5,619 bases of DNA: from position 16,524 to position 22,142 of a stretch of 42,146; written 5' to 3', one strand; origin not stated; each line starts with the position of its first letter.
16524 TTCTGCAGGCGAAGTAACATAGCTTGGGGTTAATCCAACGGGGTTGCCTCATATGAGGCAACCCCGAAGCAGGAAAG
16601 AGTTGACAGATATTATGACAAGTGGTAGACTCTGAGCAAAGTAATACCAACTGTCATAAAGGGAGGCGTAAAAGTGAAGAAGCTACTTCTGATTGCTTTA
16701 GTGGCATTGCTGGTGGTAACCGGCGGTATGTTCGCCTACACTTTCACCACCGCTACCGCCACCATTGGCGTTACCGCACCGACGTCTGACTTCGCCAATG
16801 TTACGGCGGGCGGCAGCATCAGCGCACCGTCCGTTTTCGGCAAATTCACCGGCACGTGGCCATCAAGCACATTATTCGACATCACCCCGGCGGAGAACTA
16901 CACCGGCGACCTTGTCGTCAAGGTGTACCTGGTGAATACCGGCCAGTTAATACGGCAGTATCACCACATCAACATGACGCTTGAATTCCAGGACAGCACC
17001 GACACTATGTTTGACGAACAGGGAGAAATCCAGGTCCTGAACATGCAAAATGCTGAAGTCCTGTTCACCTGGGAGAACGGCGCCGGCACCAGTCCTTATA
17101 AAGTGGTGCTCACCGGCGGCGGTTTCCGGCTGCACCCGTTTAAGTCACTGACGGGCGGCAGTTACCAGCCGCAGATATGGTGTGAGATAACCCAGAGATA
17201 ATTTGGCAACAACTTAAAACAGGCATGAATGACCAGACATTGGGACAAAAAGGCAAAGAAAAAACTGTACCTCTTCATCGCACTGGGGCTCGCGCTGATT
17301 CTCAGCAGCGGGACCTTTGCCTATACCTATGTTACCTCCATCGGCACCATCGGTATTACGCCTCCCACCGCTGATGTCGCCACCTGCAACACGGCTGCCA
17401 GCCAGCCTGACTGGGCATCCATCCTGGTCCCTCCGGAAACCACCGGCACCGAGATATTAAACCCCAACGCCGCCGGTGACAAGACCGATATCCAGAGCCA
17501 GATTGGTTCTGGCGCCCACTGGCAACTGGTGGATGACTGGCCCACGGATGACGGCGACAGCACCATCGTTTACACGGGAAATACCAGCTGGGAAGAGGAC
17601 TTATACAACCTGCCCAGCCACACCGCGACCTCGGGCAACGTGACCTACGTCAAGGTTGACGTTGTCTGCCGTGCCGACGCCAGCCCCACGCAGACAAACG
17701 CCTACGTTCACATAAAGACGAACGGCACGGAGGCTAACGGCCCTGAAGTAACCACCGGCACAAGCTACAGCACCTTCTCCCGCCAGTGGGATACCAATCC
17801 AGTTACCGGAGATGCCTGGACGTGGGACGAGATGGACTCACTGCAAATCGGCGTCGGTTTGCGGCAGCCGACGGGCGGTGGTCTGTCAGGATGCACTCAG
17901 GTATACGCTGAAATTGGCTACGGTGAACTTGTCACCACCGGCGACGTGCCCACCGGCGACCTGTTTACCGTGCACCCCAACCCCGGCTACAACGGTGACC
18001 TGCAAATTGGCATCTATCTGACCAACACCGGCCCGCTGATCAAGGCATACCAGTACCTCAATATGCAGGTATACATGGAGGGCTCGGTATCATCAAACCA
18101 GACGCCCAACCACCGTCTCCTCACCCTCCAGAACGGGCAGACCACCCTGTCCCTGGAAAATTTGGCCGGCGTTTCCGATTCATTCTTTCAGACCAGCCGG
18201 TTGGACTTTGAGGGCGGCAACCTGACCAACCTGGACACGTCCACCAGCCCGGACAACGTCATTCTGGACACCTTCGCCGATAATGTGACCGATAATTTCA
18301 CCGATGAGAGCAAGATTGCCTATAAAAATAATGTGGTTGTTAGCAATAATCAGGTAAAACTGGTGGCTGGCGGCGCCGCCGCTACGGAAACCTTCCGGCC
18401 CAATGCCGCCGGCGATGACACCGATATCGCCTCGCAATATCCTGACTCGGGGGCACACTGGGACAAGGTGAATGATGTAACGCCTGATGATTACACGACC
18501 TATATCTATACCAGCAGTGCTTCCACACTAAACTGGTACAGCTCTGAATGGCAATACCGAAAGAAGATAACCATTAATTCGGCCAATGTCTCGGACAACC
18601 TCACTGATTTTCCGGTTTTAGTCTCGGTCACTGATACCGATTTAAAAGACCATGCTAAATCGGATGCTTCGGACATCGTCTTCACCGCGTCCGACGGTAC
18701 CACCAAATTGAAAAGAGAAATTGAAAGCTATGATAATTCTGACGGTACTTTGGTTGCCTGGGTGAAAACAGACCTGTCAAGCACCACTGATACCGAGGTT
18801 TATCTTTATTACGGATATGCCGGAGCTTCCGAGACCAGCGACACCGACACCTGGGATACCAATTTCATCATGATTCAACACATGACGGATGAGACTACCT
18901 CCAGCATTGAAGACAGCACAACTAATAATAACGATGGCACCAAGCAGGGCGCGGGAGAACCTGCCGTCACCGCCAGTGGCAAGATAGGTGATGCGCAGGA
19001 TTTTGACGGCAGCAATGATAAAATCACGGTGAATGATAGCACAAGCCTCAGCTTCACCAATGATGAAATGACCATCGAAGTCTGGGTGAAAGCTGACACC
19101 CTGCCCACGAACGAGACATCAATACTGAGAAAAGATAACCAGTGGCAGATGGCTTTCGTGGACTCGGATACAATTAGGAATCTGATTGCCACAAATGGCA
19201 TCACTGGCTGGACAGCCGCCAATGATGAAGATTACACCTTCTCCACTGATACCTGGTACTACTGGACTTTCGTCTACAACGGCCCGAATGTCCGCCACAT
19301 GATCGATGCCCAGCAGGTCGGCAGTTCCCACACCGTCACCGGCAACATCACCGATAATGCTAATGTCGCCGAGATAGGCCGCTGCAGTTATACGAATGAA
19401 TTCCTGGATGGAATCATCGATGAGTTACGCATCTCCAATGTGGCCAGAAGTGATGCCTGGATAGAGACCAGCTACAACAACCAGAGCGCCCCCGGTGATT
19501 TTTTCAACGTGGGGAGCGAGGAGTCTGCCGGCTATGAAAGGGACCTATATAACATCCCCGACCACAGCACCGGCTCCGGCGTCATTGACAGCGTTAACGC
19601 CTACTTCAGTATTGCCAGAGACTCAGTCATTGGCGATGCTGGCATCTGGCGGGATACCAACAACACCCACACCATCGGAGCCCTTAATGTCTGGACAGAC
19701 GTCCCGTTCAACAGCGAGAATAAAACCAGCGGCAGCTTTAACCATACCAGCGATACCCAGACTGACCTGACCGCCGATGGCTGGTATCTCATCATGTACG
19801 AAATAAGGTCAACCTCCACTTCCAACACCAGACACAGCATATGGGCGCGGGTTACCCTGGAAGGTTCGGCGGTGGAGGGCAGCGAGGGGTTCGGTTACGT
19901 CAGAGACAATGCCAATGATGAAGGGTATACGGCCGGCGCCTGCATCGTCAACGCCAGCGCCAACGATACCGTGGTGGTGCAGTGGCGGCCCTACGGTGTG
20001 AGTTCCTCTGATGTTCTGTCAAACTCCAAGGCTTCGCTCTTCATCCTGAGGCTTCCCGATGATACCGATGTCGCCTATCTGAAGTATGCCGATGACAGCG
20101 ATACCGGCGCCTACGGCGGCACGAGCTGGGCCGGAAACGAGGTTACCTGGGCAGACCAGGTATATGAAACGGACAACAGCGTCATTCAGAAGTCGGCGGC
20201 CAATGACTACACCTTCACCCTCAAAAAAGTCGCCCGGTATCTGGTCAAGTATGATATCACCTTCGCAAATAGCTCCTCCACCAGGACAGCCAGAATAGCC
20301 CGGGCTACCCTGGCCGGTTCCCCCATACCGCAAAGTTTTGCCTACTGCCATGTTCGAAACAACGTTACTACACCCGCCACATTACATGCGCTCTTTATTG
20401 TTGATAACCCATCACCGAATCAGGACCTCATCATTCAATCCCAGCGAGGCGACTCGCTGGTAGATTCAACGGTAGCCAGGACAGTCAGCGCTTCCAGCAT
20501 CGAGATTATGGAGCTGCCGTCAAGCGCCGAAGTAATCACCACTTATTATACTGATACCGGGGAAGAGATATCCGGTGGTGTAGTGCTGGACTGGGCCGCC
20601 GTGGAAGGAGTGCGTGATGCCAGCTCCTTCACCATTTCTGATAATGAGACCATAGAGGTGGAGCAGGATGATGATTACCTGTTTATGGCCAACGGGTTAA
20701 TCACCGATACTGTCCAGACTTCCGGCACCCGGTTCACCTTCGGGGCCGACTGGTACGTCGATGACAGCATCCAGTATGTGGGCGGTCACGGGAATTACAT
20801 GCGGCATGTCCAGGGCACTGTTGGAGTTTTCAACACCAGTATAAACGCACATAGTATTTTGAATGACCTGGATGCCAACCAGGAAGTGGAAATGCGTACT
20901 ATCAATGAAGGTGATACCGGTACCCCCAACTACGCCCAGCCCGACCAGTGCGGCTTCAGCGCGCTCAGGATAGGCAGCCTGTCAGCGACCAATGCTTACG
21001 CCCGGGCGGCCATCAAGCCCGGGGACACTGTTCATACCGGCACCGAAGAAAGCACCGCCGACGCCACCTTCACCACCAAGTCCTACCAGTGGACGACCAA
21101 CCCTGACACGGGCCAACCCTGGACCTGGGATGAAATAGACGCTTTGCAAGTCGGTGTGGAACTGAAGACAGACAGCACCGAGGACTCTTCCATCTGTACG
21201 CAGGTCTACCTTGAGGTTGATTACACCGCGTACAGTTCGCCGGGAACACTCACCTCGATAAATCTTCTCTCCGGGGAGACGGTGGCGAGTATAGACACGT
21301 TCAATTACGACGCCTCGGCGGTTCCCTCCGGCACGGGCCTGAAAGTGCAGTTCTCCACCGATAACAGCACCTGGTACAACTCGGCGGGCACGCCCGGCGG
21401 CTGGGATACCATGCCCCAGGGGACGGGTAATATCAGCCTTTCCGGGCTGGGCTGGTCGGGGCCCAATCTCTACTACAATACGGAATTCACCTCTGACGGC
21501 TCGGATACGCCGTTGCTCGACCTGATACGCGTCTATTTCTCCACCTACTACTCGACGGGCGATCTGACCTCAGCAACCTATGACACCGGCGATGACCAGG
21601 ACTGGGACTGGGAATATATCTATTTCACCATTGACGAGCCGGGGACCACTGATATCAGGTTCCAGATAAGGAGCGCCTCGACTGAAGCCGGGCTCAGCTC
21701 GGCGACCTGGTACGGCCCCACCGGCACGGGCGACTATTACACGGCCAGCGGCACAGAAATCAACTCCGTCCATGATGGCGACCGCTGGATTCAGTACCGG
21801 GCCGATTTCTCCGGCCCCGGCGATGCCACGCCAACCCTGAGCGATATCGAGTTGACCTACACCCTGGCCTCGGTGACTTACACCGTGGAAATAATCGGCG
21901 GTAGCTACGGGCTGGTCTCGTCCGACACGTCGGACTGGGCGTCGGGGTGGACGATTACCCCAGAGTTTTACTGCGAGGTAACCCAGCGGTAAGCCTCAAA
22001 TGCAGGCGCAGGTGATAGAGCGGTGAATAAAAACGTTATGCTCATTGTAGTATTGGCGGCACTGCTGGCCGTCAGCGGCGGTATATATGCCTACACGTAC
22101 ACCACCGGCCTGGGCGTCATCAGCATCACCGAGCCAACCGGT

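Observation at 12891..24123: Candidate uncharacterised surface-fibre/pilus system: dedicated SipW/Sec11-type signal peptidase, four paralogous SipW-signal subunits and a private regulatory set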

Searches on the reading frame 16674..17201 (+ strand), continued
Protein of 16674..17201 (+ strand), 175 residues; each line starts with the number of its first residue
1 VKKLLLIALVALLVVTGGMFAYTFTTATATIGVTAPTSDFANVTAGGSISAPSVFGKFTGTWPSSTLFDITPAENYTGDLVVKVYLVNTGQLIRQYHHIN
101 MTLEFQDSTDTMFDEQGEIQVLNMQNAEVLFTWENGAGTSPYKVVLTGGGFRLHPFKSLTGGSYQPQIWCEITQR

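Call 61: find_encoding_contigs(protein=P0283, flank=8000, max_places=3)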
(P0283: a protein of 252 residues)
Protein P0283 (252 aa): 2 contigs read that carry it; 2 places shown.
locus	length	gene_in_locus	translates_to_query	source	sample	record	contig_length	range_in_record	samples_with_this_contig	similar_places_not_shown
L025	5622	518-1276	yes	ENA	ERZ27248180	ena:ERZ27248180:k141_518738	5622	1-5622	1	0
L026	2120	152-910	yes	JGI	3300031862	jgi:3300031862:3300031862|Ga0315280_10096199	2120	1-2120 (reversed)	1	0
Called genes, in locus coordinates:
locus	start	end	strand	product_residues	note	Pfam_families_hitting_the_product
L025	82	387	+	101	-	-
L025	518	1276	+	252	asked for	-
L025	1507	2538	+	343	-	-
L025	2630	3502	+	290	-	-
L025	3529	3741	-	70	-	-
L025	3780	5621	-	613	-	?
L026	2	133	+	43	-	?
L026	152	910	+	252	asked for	-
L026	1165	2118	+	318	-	?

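Call 69: search_solved_structures(query=A6, max_evalue=10, show_alignments=4)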
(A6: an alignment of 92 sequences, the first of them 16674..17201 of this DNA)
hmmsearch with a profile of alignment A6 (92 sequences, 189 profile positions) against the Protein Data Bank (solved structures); distinct sequences matched with E-value up to 10: 4.
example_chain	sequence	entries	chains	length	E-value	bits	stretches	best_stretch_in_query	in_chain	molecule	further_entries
7uii_a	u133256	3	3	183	2.5e-05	27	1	84-146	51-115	CanA | Cannulae forming protein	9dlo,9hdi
9h8b_Au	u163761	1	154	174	8.6e-05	25.3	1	91-166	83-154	CanX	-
9i5h_C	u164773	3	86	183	0.14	14.8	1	18-84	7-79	Flagellin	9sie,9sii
6w8u_A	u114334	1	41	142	1.2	11.8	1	14-66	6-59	pilin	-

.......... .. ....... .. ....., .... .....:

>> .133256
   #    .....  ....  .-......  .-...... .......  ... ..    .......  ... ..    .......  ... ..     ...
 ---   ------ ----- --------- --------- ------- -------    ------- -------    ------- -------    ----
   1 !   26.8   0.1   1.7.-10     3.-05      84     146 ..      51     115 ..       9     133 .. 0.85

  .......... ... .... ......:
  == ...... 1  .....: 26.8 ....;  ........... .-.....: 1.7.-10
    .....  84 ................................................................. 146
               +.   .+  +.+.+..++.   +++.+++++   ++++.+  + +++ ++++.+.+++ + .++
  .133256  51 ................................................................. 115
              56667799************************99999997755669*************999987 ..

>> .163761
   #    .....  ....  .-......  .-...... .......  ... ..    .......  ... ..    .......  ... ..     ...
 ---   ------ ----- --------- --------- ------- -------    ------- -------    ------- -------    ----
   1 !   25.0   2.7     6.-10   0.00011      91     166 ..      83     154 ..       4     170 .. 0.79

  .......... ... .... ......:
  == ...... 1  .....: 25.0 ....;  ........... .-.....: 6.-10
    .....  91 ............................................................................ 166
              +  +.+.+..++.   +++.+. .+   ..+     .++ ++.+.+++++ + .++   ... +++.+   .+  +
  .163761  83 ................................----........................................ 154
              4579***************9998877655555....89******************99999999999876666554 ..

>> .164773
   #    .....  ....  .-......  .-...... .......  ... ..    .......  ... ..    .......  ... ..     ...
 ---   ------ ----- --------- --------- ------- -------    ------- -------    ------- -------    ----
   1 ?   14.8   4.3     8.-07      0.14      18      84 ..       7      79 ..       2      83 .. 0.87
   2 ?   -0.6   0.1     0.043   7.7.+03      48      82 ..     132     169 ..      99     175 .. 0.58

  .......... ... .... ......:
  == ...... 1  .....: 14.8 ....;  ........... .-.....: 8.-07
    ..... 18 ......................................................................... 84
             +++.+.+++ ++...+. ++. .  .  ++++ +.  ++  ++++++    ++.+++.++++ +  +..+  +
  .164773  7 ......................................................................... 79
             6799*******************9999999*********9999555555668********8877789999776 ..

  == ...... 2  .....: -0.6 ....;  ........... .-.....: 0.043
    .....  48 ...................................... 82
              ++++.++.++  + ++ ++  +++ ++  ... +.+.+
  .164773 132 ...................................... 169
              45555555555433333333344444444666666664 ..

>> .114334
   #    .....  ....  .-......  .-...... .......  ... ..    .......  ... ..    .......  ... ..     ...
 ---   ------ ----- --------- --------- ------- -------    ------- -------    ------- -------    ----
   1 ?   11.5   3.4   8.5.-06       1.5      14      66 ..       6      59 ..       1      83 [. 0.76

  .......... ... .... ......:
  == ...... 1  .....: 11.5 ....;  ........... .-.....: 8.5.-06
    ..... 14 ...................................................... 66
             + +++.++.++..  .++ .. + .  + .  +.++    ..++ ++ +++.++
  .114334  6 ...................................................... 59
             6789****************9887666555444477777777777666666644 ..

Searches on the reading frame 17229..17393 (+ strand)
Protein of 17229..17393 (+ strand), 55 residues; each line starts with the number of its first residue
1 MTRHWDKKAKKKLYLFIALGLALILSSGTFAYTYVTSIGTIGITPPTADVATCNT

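Call 77: search_protein_families(library=ncbifam, proteins=[window:17229-17393:+], max_evalue=10)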
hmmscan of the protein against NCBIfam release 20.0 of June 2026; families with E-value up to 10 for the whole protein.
seq(55 aa): 1 family
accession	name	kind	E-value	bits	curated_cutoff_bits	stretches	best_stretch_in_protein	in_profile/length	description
NF004285.1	PRK05696.1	equivalog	0.051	13.4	179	1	6-33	13-40/171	flagellar basal body-associated protein FliL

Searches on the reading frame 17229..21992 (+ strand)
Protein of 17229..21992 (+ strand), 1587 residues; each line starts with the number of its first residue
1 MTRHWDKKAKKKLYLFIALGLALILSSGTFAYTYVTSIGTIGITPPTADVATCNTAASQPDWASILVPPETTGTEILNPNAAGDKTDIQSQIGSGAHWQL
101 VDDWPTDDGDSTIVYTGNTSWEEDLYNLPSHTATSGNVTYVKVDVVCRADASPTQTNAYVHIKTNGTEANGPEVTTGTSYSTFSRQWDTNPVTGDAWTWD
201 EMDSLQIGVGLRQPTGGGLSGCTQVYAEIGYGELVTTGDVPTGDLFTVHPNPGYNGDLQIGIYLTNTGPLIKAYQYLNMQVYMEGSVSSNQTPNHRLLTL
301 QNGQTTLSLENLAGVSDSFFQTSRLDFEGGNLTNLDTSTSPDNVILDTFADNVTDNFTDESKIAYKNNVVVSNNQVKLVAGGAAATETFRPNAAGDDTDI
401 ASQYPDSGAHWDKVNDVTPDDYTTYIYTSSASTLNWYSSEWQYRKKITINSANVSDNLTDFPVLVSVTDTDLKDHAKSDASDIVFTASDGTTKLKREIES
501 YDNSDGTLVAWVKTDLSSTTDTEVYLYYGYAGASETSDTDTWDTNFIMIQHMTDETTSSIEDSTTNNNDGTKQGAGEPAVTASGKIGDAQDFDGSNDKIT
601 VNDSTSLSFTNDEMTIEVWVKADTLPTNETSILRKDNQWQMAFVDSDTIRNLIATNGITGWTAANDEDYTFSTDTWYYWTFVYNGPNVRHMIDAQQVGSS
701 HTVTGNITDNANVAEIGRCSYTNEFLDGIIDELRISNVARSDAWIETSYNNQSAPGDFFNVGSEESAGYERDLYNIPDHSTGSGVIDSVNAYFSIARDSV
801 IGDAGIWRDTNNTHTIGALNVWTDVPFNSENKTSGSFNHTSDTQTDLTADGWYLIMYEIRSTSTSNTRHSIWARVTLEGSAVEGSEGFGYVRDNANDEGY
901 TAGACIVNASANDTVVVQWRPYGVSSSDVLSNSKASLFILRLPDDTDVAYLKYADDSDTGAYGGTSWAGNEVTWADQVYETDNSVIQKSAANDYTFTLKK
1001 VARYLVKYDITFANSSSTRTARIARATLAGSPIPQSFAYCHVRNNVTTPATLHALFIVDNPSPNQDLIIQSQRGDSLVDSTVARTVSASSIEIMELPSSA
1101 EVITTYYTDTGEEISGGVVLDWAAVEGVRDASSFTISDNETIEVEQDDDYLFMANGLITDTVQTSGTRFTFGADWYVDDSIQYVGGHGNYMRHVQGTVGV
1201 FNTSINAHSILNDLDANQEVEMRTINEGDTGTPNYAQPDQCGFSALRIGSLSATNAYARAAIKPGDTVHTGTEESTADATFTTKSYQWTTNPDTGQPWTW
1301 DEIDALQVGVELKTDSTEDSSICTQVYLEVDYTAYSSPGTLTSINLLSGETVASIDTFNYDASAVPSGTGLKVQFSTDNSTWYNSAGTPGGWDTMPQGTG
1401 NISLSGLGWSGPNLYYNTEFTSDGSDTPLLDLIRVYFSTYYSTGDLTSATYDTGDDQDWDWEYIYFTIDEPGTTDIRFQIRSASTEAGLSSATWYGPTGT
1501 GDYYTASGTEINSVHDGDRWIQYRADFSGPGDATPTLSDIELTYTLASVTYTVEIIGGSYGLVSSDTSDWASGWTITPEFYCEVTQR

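Call 4: search_protein_families(library=pfam, proteins=[window:17229-21992:+], max_evalue=0.1)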
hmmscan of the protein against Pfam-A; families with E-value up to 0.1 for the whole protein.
window:17229-21992:+ (1587 aa): 2 families
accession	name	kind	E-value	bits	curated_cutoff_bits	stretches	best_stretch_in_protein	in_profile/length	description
PF13385.13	Laminin_G_3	-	6.3e-22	78.8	27.6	1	593-745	1-150/151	Concanavalin A-like lectin/glucanases superfamily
PF18573.7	BclA_C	-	6.9e-12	45.8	38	1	815-942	10-127/128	BclA C-terminal domain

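Call 5: search_protein_families(library=ncbifam, proteins=[window:17229-21992:+], max_evalue=0.1)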
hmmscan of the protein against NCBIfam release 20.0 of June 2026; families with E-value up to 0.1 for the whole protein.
window:17229-21992:+ (1587 aa): 0 families
